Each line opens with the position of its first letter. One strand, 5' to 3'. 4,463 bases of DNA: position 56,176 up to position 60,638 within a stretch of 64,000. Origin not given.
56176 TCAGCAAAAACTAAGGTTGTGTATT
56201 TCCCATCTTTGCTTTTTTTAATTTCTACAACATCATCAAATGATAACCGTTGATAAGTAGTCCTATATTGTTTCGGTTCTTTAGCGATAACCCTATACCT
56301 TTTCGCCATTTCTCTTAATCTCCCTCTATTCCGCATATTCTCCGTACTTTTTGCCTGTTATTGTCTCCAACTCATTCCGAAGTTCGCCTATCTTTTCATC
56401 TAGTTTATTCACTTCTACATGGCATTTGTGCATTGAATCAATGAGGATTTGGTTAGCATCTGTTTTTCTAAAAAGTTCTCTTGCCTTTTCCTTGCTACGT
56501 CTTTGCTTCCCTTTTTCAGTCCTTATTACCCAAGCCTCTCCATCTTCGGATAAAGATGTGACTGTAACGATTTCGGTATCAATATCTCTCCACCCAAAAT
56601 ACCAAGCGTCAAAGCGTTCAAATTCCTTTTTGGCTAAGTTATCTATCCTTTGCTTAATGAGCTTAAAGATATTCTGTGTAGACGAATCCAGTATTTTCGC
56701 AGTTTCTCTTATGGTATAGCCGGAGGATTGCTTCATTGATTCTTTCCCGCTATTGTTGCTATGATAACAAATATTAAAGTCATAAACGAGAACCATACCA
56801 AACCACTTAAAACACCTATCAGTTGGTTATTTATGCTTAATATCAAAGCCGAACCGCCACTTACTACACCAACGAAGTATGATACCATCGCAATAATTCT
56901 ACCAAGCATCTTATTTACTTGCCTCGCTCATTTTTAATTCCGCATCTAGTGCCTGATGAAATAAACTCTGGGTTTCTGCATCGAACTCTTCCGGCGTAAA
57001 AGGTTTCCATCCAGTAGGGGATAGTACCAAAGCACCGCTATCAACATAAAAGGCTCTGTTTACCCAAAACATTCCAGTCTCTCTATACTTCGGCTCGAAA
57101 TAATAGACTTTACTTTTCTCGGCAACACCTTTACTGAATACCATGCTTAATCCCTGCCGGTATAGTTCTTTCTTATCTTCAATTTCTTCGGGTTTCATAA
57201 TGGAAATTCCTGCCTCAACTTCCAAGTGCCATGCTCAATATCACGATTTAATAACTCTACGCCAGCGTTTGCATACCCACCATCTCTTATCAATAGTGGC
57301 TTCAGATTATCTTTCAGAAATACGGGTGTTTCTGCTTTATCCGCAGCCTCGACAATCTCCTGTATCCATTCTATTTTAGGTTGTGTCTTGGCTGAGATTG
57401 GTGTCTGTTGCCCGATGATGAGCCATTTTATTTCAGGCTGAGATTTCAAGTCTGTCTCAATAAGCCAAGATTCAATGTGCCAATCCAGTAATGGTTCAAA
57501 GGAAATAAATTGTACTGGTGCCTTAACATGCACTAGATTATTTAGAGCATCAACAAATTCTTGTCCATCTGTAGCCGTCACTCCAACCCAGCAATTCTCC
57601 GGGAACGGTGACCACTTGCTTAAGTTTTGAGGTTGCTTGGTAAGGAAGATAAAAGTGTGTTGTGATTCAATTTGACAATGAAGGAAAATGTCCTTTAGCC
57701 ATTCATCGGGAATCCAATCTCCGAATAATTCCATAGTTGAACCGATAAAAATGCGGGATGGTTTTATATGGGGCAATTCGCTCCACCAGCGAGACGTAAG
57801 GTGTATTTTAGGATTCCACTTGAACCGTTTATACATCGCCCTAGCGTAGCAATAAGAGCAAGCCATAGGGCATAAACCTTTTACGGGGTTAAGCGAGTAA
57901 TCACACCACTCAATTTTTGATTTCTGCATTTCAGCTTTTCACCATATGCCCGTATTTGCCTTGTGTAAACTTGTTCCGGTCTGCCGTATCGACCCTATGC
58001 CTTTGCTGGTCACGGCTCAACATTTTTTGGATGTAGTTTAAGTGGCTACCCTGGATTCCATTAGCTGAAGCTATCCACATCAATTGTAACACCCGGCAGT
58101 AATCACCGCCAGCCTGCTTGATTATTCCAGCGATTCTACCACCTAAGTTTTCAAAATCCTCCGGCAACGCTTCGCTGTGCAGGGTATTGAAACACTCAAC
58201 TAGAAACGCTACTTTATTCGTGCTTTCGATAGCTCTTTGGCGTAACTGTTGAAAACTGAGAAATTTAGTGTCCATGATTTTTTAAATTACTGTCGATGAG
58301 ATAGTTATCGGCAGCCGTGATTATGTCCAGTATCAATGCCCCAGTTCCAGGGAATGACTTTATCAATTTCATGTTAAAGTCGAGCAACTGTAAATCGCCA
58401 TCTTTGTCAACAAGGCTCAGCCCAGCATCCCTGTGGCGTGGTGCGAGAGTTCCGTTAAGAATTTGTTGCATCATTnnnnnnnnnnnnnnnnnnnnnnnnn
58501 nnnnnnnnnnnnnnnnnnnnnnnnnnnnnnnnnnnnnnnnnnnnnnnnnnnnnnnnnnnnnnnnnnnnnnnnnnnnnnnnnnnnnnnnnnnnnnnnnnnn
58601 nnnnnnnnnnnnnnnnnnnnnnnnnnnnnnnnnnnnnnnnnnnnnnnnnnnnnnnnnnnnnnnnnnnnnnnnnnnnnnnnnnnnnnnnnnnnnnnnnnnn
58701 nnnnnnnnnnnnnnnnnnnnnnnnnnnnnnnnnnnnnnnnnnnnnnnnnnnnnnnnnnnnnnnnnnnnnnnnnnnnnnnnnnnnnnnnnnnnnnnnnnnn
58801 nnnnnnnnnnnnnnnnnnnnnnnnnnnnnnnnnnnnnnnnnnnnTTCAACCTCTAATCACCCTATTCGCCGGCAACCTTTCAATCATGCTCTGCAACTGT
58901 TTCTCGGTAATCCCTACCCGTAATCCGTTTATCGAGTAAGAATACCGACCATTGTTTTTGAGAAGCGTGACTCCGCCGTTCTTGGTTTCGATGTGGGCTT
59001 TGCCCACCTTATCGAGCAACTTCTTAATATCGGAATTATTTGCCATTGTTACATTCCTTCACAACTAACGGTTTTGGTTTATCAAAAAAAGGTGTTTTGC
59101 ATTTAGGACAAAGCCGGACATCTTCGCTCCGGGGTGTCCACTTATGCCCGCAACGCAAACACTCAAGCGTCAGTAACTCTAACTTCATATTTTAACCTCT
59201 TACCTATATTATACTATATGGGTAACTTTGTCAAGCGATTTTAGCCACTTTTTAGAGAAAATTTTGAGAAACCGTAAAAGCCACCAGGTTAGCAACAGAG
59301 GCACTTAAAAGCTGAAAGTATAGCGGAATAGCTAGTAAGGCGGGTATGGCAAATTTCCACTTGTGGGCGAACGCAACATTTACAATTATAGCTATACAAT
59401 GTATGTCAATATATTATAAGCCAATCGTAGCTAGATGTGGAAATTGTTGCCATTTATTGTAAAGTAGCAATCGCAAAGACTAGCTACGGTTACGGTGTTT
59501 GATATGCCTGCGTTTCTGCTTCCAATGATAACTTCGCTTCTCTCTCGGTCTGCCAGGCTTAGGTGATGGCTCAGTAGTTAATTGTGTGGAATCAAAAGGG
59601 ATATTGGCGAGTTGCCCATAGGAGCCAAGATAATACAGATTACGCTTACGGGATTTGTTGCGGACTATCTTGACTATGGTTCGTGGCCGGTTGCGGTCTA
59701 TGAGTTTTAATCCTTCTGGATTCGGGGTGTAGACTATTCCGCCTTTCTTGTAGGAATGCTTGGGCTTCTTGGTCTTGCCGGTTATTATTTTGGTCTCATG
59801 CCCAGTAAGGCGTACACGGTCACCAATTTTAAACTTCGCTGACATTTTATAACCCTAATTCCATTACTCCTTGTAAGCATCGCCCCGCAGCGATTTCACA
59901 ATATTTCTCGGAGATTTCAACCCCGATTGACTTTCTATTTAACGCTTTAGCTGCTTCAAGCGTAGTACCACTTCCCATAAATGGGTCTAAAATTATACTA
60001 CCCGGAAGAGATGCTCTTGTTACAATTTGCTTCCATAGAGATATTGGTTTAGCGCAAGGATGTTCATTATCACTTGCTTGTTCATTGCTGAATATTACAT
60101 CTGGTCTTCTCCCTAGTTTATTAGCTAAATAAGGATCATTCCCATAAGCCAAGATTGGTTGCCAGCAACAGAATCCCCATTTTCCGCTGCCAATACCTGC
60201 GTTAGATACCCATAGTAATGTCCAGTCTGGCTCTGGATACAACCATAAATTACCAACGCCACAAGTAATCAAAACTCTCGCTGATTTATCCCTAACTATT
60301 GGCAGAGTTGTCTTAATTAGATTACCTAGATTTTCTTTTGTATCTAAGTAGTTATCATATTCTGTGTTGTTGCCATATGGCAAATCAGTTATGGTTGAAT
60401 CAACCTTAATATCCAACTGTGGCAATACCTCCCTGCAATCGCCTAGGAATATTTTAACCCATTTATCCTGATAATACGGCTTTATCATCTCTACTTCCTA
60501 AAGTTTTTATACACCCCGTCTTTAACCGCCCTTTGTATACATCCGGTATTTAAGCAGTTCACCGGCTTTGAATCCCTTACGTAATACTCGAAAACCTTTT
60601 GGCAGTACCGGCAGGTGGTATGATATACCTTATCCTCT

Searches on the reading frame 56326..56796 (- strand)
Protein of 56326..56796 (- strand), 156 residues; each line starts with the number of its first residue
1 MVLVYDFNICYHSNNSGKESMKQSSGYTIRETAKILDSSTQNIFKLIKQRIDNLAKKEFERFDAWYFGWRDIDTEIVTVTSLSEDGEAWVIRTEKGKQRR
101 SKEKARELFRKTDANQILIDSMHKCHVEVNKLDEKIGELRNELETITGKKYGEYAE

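Call 85: search_protein_families(library=phrogs, proteins=[window:56326-56796:-], max_evalue=0.01)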
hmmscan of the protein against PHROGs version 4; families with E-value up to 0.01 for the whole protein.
window:56326-56796:- (156 aa): 1 family
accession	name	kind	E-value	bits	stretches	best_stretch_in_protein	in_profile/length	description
phrog_31600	-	unknown function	0.0093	17.2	0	119-145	8-34/40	-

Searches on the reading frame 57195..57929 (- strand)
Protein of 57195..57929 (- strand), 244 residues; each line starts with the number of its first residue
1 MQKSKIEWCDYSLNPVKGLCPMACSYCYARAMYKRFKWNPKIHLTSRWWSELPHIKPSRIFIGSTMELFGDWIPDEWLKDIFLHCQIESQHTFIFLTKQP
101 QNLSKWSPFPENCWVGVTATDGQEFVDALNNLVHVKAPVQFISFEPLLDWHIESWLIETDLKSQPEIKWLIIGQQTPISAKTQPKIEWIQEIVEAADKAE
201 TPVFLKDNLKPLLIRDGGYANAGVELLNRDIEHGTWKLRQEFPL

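Call 85: search_protein_families(library=phrogs, proteins=[window:57195-57929:-], max_evalue=0.01)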
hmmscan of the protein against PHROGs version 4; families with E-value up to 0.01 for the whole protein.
window:57195-57929:- (244 aa): 2 families
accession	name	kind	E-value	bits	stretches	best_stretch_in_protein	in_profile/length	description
phrog_2045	-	unknown function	6.1e-47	161.5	1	1-216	2-239/299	-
phrog_13321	-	unknown function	0.0028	17.8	1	3-39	36-71/307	-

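Call 86: search_protein_families(library=pfam, proteins=[window:57195-57929:-], max_evalue=0.001)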
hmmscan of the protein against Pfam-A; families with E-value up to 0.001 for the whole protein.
window:57195-57929:- (244 aa): 1 family
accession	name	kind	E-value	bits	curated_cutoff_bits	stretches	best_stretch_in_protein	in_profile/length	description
PF07505.17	DUF5131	-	1.2e-32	113.8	28.9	1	3-207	1-214/243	Protein of unknown function (DUF5131)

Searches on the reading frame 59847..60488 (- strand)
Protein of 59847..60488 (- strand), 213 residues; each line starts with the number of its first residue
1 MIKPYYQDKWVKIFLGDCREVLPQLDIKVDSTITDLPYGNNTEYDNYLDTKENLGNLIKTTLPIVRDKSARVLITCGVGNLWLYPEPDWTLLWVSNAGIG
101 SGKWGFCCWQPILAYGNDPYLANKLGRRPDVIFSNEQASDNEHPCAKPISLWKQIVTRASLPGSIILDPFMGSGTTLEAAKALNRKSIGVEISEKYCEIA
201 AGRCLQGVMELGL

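Call 85: search_protein_families(library=phrogs, proteins=[window:59847-60488:-], max_evalue=0.01)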
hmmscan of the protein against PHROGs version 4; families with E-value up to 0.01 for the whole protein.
window:59847-60488:- (213 aa): 11 families
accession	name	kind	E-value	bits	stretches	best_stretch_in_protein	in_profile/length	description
phrog_67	-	other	1.3e-39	137.9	1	2-211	115-350/743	DNA methyltransferase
phrog_3008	-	other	1.5e-21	77.8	1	135-206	142-213/244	DNA methyltransferase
phrog_498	-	other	9.6e-19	68.3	1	134-203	350-419/633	DNA methyltransferase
phrog_6952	-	other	1.7e-15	58.4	1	141-196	112-167/181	DNA methyltransferase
phrog_23148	-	unknown function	1e-13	52.7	1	135-204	77-146/165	-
phrog_23085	-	unknown function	2.1e-11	44.6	1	140-206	41-107/138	-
phrog_18293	-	other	5.8e-11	43.4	1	133-203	37-106/119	methyltransferase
phrog_8769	-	other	7.9e-09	36.3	1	160-204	9-53/71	methyltransferase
phrog_16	-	DNA, RNA and nucleotide metabolism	3.6e-06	26.5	1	124-201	838-906/986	DNA helicase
phrog_18146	-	other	5.4e-05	23.3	1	153-193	59-100/452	DNA methyltransferase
phrog_6025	-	other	9e-05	23.2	1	9-55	10-59/192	DNA methyltransferase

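Call 86: search_protein_families(library=pfam, proteins=[window:59847-60488:-], max_evalue=0.001)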
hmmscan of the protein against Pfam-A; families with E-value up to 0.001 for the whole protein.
window:59847-60488:- (213 aa): 2 families
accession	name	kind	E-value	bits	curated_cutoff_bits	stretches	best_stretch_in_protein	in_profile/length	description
PF01555.25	N6_N4_Mtase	-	7.3e-24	85.4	26.7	1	134-200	151-219/221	DNA methylase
PF01170.24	UPF0020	-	0.00033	20.8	22.3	0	162-181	28-48/197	RMKL-like, methyltransferase domain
